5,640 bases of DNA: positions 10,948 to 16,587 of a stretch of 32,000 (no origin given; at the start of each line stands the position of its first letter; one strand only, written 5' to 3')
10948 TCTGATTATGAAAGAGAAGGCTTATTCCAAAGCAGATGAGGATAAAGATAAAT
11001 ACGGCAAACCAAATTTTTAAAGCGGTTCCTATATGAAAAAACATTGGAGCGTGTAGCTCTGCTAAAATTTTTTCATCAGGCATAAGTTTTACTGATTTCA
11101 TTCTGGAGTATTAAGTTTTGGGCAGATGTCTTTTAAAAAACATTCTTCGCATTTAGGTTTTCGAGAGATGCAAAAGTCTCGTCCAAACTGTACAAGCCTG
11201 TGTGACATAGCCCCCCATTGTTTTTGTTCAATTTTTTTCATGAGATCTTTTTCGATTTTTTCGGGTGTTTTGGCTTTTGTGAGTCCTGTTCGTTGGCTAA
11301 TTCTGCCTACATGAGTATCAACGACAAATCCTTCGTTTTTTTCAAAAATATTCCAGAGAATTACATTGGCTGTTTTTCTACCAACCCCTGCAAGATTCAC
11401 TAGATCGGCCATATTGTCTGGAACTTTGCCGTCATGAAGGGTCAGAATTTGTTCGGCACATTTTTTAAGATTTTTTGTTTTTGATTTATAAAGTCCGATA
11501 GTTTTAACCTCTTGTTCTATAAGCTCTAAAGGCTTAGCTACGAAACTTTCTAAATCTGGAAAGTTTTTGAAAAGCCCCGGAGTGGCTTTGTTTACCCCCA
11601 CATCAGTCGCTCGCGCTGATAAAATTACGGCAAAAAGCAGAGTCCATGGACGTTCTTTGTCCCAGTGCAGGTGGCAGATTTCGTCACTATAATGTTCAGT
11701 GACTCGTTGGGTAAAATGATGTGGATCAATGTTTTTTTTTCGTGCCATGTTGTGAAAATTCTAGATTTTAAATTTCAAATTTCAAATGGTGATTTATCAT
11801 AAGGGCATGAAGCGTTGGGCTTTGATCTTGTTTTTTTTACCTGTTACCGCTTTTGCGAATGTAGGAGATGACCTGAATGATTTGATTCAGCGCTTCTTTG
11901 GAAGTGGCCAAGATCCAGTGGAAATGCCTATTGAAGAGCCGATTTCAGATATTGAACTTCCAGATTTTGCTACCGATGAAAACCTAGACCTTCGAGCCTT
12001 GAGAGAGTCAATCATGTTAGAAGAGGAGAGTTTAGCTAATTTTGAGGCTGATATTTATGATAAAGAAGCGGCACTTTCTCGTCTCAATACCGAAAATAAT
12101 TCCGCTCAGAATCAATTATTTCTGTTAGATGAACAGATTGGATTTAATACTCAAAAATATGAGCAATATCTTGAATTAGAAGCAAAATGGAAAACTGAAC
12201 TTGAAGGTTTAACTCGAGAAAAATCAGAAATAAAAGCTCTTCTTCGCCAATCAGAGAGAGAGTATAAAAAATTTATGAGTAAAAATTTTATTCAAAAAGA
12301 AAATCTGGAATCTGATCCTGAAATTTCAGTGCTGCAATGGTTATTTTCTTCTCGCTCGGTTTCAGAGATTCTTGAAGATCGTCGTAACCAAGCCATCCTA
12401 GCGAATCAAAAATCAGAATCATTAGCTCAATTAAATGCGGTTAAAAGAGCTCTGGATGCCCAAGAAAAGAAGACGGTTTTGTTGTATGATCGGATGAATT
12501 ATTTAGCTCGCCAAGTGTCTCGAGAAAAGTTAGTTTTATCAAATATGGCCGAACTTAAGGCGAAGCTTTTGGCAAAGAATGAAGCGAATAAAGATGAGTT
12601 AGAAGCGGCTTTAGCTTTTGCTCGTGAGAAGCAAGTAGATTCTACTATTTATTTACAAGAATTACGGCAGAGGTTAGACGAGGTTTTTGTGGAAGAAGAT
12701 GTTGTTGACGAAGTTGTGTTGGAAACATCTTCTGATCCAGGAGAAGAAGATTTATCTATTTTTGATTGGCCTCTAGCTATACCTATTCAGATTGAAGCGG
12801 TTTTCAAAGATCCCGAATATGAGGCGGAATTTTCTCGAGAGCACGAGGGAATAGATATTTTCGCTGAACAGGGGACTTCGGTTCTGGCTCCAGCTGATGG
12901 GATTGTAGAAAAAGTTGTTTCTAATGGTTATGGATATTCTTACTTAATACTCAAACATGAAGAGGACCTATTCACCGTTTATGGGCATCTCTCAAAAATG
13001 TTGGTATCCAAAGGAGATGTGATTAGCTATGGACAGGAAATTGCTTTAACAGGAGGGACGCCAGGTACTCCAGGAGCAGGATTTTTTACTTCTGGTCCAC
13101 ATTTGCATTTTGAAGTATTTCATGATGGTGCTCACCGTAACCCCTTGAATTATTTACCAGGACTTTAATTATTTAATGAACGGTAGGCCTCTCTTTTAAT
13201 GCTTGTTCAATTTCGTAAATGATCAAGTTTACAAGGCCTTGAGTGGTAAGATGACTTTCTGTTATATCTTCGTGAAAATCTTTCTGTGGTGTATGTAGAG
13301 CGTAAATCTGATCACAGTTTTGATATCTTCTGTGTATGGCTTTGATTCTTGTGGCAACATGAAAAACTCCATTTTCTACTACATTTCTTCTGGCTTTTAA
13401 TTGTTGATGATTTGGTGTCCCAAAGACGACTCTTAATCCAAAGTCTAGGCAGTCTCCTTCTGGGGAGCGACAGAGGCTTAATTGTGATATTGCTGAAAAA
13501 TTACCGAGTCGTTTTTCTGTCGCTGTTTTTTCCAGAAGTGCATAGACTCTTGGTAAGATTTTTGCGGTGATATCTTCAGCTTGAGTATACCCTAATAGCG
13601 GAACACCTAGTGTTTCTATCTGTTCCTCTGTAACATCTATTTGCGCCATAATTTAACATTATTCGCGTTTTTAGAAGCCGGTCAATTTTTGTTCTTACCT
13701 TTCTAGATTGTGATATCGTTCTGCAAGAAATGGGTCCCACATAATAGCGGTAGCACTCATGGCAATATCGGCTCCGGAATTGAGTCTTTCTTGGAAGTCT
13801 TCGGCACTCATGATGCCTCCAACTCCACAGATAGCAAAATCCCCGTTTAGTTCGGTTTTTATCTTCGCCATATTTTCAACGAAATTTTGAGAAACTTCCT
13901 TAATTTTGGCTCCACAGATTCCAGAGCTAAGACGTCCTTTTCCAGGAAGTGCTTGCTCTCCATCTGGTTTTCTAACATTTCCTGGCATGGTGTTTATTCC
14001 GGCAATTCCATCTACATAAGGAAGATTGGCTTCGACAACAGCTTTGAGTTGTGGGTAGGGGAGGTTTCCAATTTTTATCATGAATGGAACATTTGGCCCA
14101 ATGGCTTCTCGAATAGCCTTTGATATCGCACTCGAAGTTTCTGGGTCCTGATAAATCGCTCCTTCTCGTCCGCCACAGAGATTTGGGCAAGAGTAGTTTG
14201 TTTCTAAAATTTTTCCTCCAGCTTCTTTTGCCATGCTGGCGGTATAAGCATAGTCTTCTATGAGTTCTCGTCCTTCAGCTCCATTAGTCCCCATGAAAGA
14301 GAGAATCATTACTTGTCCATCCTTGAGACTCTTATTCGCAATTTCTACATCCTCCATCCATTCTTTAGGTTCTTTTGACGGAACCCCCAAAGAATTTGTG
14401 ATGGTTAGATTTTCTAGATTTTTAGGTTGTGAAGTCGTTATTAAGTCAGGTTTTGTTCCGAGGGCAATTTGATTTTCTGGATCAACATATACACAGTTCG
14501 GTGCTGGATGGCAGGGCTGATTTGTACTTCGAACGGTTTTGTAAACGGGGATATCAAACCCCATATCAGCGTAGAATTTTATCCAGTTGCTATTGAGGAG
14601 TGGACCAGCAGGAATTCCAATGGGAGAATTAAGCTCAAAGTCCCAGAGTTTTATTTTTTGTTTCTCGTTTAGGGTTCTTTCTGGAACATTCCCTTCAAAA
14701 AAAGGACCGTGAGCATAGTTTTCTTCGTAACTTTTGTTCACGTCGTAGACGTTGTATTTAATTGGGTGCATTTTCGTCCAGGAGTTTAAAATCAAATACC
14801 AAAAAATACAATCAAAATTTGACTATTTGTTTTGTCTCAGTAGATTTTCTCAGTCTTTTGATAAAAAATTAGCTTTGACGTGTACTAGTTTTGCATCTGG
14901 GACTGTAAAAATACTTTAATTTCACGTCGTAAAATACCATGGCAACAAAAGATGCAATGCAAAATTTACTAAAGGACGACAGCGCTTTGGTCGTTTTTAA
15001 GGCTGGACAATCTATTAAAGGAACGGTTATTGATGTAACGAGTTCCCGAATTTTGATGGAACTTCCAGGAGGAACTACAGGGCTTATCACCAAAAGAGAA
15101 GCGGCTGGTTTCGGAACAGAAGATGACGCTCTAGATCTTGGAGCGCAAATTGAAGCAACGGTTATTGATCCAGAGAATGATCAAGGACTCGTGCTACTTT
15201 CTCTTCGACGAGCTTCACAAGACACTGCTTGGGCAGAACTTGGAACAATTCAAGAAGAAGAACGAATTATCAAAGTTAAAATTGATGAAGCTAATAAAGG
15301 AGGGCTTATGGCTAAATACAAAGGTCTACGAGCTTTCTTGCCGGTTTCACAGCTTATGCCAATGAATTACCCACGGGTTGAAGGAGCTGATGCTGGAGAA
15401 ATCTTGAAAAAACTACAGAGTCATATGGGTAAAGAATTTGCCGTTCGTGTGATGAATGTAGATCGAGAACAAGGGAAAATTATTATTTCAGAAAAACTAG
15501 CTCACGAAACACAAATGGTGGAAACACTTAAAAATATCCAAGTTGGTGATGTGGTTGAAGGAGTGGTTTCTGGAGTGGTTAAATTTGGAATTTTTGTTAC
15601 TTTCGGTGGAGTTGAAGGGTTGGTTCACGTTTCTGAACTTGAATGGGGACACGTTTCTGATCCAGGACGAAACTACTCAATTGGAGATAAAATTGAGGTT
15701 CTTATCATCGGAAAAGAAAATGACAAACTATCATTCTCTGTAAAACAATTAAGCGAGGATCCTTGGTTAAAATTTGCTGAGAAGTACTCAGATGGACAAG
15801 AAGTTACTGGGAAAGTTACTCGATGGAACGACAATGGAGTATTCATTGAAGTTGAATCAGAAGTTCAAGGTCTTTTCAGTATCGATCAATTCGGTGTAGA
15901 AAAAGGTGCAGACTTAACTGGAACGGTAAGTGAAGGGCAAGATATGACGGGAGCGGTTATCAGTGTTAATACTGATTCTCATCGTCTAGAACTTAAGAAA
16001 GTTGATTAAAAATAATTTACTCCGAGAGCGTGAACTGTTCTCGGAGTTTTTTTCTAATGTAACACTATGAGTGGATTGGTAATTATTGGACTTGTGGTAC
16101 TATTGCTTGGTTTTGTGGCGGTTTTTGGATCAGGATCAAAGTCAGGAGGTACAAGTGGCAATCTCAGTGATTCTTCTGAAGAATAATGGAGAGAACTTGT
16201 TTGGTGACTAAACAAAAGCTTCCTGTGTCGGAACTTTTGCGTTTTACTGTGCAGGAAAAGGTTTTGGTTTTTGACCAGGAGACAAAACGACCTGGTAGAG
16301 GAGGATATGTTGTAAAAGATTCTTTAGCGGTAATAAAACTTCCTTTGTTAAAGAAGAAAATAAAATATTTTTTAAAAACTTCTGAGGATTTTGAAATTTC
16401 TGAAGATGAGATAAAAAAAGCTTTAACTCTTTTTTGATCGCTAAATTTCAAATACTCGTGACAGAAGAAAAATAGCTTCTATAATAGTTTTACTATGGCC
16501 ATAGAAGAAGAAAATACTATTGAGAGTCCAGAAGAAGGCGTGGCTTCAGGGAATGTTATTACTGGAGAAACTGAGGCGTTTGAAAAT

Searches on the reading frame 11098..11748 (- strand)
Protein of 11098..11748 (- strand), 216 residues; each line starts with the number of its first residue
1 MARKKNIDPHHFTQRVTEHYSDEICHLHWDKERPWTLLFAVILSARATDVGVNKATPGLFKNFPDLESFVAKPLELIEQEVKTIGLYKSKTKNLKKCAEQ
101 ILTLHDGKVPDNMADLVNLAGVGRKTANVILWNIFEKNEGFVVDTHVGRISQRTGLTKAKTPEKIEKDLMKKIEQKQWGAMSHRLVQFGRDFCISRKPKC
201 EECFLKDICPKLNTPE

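Call 17: search_protein_families(library=pfam, proteins=[window:11098-11748:-])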
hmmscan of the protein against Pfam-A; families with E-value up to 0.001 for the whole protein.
window:11098-11748:- (216 aa): 3 families
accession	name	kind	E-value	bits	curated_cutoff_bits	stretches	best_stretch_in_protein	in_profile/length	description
PF00730.31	HhH-GPD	-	9.2e-22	77.9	26.2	1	40-174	2-107/108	HhH-GPD superfamily base excision DNA repair protein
PF00633.29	HHH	-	7.7e-07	29.1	24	1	105-132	2-29/30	Helix-hairpin-helix motif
PF10576.14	EndIII_4Fe-2S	-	4.7e-06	27.2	20.5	1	193-209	1-17/17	Iron-sulfur binding domain of endonuclease III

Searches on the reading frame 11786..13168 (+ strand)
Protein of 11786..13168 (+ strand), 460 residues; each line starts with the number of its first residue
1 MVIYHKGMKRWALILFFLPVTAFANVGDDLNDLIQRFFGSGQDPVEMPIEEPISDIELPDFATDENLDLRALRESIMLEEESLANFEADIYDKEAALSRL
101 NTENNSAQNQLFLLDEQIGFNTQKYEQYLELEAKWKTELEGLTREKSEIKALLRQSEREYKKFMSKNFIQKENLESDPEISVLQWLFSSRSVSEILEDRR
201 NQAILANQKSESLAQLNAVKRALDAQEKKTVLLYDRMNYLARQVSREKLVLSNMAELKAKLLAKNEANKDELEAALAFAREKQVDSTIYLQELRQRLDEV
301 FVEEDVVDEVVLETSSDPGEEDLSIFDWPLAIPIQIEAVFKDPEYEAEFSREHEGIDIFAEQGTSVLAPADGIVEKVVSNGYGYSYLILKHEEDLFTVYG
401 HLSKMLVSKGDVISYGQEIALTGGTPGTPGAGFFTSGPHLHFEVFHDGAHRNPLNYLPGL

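Call 17: search_protein_families(library=pfam, proteins=[window:11786-13168:+])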
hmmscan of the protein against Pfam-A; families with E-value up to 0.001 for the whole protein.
window:11786-13168:+ (460 aa): 1 family
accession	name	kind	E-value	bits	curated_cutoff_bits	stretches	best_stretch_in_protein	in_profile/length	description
PF01551.29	Peptidase_M23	-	3.1e-24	85.4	28.7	1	352-453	2-96/96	Peptidase family M23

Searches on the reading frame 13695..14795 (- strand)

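Call 4: search_protein_families(library=pfam, proteins=[window:13695-14795:-])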
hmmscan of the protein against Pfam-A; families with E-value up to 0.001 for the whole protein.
window:13695-14795:- (366 aa): 1 family
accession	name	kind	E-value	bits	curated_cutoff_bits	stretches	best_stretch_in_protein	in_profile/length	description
PF01180.27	DHO_dh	-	2.6e-21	76.5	27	1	49-357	5-279/291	Dihydroorotate dehydrogenase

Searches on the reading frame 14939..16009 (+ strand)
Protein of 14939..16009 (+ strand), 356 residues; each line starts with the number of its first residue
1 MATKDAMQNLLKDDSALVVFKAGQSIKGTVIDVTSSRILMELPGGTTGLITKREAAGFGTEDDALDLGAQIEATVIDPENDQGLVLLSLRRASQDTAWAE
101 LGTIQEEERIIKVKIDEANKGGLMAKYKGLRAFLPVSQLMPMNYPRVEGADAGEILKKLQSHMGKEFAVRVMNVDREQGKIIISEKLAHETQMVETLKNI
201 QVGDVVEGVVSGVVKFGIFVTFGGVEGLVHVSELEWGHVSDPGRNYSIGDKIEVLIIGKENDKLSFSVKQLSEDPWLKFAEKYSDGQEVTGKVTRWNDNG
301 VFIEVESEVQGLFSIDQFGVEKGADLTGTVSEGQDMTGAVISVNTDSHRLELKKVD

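Call 4: search_protein_families(library=pfam, proteins=[window:14939-16009:+])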
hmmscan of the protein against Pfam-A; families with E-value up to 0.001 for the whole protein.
window:14939-16009:+ (356 aa): 2 families
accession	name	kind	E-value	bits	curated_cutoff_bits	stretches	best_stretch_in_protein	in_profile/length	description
PF00575.29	S1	-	6.5e-33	113.4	22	2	201-268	3-73/74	S1 RNA binding domain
PF23459.1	S1_RRP5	-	1.7e-06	28.9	27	0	21-89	2-72/72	RRP5 S1 domain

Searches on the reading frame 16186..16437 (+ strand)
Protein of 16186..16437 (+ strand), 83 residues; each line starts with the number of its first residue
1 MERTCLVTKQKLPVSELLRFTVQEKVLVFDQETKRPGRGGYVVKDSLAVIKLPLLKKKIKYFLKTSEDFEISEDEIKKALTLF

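Call 17: search_protein_families(library=pfam, proteins=[window:16186-16437:+])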
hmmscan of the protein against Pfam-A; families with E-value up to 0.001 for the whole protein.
window:16186-16437:+ (83 aa): 1 family
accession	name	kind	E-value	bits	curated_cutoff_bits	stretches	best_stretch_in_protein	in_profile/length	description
PF04296.18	YlxR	-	1.6e-11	44.4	26.9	1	3-68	1-66/75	Protein of unknown function (DUF448)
